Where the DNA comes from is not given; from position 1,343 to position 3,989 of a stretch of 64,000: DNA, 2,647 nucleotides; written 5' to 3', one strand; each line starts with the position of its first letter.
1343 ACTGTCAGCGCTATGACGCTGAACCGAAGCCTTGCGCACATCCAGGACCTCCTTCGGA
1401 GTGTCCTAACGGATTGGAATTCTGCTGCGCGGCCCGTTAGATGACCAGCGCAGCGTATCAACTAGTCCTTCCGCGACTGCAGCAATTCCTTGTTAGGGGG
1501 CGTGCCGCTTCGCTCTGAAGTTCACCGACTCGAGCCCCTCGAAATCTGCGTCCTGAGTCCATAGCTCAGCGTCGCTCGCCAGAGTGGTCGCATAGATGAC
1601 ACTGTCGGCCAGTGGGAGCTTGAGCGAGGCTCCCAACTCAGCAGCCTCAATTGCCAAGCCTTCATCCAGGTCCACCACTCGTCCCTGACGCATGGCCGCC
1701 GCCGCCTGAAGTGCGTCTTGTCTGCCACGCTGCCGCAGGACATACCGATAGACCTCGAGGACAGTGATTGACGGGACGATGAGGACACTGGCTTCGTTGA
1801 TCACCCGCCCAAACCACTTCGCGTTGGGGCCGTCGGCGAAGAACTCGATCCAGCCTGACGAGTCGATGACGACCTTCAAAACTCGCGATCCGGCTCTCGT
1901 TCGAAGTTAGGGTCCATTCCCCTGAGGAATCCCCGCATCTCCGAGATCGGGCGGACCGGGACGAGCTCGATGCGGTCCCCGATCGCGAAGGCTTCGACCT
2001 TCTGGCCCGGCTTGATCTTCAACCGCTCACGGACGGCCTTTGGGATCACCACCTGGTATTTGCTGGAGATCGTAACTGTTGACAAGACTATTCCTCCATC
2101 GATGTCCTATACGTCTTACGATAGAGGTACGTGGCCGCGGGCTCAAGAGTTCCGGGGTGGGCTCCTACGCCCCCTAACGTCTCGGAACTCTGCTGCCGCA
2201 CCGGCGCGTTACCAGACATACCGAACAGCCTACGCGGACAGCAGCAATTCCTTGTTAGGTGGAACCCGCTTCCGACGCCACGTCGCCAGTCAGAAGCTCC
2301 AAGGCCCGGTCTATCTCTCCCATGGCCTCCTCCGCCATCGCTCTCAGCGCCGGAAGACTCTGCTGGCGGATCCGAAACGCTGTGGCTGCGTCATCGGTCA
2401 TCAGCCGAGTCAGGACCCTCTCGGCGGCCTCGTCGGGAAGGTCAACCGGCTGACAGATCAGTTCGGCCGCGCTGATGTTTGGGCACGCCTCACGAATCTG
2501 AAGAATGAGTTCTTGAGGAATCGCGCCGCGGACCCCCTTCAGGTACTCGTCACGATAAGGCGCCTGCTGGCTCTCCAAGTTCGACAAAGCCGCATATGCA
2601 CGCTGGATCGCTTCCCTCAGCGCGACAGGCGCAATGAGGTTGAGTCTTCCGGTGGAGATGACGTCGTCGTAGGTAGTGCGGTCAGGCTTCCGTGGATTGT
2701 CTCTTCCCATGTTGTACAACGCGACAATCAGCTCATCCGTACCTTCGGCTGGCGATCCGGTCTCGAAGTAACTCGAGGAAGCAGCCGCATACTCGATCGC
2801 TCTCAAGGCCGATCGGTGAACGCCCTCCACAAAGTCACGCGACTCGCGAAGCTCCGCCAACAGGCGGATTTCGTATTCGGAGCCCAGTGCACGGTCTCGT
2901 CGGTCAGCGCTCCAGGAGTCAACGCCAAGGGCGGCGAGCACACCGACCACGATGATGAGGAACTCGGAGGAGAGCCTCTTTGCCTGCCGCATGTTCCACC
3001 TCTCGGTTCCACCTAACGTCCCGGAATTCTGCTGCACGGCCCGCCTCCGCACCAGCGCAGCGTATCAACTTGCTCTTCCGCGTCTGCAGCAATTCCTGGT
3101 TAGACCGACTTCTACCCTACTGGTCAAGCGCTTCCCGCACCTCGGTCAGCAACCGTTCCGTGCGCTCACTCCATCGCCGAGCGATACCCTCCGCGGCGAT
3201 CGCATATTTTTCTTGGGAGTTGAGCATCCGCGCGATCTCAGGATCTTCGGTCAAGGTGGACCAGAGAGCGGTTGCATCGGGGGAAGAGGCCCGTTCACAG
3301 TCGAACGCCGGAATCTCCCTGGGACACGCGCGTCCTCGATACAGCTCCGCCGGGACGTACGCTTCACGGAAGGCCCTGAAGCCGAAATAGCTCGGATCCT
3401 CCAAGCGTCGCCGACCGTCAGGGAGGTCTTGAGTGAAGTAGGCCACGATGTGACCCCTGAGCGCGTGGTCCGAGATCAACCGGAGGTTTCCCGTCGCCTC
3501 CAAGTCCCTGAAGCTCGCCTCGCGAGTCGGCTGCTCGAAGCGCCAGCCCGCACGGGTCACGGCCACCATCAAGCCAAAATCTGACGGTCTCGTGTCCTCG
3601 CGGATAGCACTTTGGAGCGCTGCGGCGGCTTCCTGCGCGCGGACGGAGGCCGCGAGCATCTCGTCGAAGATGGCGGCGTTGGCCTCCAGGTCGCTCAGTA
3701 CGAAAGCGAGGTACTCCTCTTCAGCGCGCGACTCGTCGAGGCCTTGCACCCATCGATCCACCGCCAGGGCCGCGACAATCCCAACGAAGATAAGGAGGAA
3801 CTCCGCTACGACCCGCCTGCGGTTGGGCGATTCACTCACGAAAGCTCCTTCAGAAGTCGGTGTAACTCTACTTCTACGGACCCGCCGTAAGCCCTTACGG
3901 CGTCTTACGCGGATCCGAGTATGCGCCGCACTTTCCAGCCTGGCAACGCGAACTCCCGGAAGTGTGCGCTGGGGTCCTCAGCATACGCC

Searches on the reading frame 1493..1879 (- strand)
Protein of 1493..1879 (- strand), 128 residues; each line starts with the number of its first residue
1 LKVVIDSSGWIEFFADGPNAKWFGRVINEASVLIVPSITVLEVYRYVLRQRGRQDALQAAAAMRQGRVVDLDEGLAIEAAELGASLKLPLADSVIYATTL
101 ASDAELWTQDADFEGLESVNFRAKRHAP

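Call 7: search_protein_families(library=pfam, proteins=[window:1493-1879:-], max_evalue=0.1)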
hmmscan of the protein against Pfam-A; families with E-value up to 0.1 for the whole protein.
window:1493-1879:- (128 aa): 2 families
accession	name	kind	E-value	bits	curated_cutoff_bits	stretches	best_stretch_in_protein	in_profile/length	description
PF01850.27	PIN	-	3.7e-17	63.5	23.6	1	3-114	1-115/120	PIN domain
PF10130.15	PIN_2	-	0.0069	17.1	22.4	1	91-118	93-122/133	PIN domain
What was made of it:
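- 1493..2085 (-): vapBC toxin-antitoxin cassette (PIN toxin plus a MazE/AbrB-type antitoxin). Pfam (call 7).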

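Call 9: find_encoding_contigs(protein=window:1493-1879:-, flank=10000, max_places=6)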
Protein window:1493-1879:- (128 aa): 2 contigs read that carry it; 2 places shown.
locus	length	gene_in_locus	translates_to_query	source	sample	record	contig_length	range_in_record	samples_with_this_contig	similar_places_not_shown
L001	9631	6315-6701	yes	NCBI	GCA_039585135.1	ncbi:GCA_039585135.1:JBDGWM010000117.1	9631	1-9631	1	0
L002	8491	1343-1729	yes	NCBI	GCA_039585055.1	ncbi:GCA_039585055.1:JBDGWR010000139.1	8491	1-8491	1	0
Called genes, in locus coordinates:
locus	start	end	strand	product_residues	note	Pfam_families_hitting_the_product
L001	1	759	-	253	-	?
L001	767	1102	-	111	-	PF00543:P-II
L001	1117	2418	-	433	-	PF00909:Ammonium_transp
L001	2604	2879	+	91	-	-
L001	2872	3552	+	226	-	PF00589:Phage_integrase (weak)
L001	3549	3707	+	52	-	-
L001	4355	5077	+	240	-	-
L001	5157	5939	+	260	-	-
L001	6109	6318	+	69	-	PF04014:MazE_antitoxin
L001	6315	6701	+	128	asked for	PF01850:PIN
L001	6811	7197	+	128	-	-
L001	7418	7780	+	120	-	PF00589:Phage_integrase (weak)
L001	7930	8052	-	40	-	-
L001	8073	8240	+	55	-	-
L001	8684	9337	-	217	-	PF02517:Rce1-like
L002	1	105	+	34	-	?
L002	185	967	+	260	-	-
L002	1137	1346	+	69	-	PF04014:MazE_antitoxin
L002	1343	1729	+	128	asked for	PF01850:PIN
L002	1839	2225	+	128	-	-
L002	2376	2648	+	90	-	PF12836:HHH_3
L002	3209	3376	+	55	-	-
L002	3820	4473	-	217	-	PF02517:Rce1-like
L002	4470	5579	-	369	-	PF05368:NmrA, PF01370:Epimerase (weak), PF13460:NAD_binding_10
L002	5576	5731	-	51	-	-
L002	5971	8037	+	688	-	PF00122:E1-E2_ATPase, PF00702:Hydrolase, PF12710:HAD (weak), PF08282:Hydrolase_3 (faint)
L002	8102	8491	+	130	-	?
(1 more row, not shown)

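Call 59: find_homologous_proteins(query=L002:3820-4473:-)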
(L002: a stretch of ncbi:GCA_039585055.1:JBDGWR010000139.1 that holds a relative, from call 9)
Query L002:3820-4473:- (217 aa): 39 proteins with E <= 0.001 among 5855 candidates.
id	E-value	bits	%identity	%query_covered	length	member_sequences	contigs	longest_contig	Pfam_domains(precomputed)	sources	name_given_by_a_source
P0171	1.4e-131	455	99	100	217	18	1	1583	PF02517.22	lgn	-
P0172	1.5e-107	376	84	98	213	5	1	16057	PF02517.22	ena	-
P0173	4.4e-106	372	87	98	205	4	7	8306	PF02517.22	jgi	jgi:membrane protease YdiL (CAAX protease family)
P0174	1.4e-95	337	76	99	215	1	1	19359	PF02517.22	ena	-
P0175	5.1e-93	329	81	89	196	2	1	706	PF02517.22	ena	-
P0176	1.9e-91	324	73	100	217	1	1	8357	PF02517.22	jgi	jgi:membrane protease YdiL (CAAX protease family)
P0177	1.6e-75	272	80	76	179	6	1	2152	-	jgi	jgi:membrane protease YdiL (CAAX protease family)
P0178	4.9e-67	244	59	94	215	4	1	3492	PF02517.22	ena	-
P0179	7.9e-60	220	56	83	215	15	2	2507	PF02517.22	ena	-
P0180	2.2e-58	216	55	92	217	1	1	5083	PF02517.22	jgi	jgi:membrane protease YdiL (CAAX protease family)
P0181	8.1e-58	214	56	86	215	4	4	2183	PF02517.22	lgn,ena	-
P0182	1.7e-57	213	55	86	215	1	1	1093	PF02517.22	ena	-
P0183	3.6e-57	212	55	83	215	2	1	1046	PF02517.22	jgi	jgi:membrane protease YdiL (CAAX protease family)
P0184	5.7e-57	211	56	87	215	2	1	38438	PF02517.22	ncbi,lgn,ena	-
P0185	8.7e-57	210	54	83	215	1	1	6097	PF02517.22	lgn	-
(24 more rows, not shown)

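Call 61: find_encoding_contigs(protein=P0172, flank=10000, max_places=2)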
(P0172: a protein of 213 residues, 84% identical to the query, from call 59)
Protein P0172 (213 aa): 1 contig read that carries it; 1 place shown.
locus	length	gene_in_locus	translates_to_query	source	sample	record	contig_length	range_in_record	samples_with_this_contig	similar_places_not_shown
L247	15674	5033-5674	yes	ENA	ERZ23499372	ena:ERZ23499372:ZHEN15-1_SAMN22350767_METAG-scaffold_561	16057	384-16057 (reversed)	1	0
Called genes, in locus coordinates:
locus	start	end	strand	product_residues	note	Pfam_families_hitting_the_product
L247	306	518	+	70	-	-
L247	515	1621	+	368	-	-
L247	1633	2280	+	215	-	-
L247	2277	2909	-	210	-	PF00271:Helicase_C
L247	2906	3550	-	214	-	PF00270:DEAD, PF04851:ResIII (weak)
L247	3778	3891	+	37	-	-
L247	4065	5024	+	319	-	PF01073:3Beta_HSD (faint), PF01370:Epimerase, PF05368:NmrA, PF13460:NAD_binding_10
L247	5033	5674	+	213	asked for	PF02517:Rce1-like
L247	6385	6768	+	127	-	PF12161:HsdM_N (weak)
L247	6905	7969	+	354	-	PF13469:Sulfotransfer_3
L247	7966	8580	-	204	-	PF14534:DUF4440 (weak)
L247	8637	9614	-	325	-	PF00487:FA_desaturase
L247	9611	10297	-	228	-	-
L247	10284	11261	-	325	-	PF11583:AurF (weak)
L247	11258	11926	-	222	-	-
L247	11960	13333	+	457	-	PF02310:B12-binding, PF04055:Radical_SAM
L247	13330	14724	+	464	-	PF02310:B12-binding (weak), PF04055:Radical_SAM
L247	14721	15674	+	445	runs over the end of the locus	?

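Call 62: find_encoding_contigs(protein=P0174, flank=10000, max_places=2)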
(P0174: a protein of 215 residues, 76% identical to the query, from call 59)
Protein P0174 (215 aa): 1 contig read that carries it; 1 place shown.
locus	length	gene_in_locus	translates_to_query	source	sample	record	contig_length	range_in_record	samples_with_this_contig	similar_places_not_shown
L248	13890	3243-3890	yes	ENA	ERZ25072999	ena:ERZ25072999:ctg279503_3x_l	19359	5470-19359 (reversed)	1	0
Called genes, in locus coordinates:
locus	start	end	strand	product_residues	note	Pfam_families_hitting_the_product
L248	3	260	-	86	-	?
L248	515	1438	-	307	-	PF12704:MacB_PCD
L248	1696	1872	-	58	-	-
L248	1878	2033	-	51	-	-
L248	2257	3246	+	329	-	PF01370:Epimerase, PF05368:NmrA, PF13460:NAD_binding_10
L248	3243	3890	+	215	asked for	PF02517:Rce1-like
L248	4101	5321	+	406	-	-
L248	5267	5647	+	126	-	PF04389:Peptidase_M28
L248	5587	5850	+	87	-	-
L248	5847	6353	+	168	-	-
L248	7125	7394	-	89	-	PF02687:FtsX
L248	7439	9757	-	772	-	PF12704:MacB_PCD, PF02687:FtsX, PF12704:MacB_PCD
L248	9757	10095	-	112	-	PF03551:PadR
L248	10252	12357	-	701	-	PF12704:MacB_PCD (weak), PF02687:FtsX, PF12704:MacB_PCD, PF02687:FtsX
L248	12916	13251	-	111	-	PF03551:PadR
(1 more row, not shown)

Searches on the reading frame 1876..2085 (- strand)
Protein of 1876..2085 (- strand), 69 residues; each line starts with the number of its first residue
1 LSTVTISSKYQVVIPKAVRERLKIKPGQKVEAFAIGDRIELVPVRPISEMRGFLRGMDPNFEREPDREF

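Call 7: search_protein_families(library=pfam, proteins=[window:1876-2085:-], max_evalue=0.1)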
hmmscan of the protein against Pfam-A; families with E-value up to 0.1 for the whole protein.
window:1876-2085:- (69 aa): 4 families
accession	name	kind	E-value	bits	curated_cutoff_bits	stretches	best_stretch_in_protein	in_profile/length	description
PF04014.23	MazE_antitoxin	-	1.1e-13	51.3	24.7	1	3-46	1-45/48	Antidote-toxin recognition MazE, bacterial antitoxin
PF15937.10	PrlF_antitoxin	-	0.003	18.1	32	1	5-35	3-32/99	prlF antitoxin for toxin YhaV_toxin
PF00366.26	Ribosomal_S17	-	0.032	14.8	25.9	1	3-49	11-60/68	Ribosomal protein S17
PF03459.23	TOBE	-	0.084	13.5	22.3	0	12-32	35-55/64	TOBE domain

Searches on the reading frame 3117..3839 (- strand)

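Call 7: search_protein_families(library=pfam, proteins=[window:3117-3839:-], max_evalue=0.1)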
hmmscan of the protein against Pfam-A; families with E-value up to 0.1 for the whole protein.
window:3117-3839:- (240 aa): 1 family
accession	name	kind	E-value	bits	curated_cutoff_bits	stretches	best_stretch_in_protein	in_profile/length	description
PF20142.4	Scaffold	-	0.078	14.1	24.6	0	165-210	81-126/139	Scaffold domain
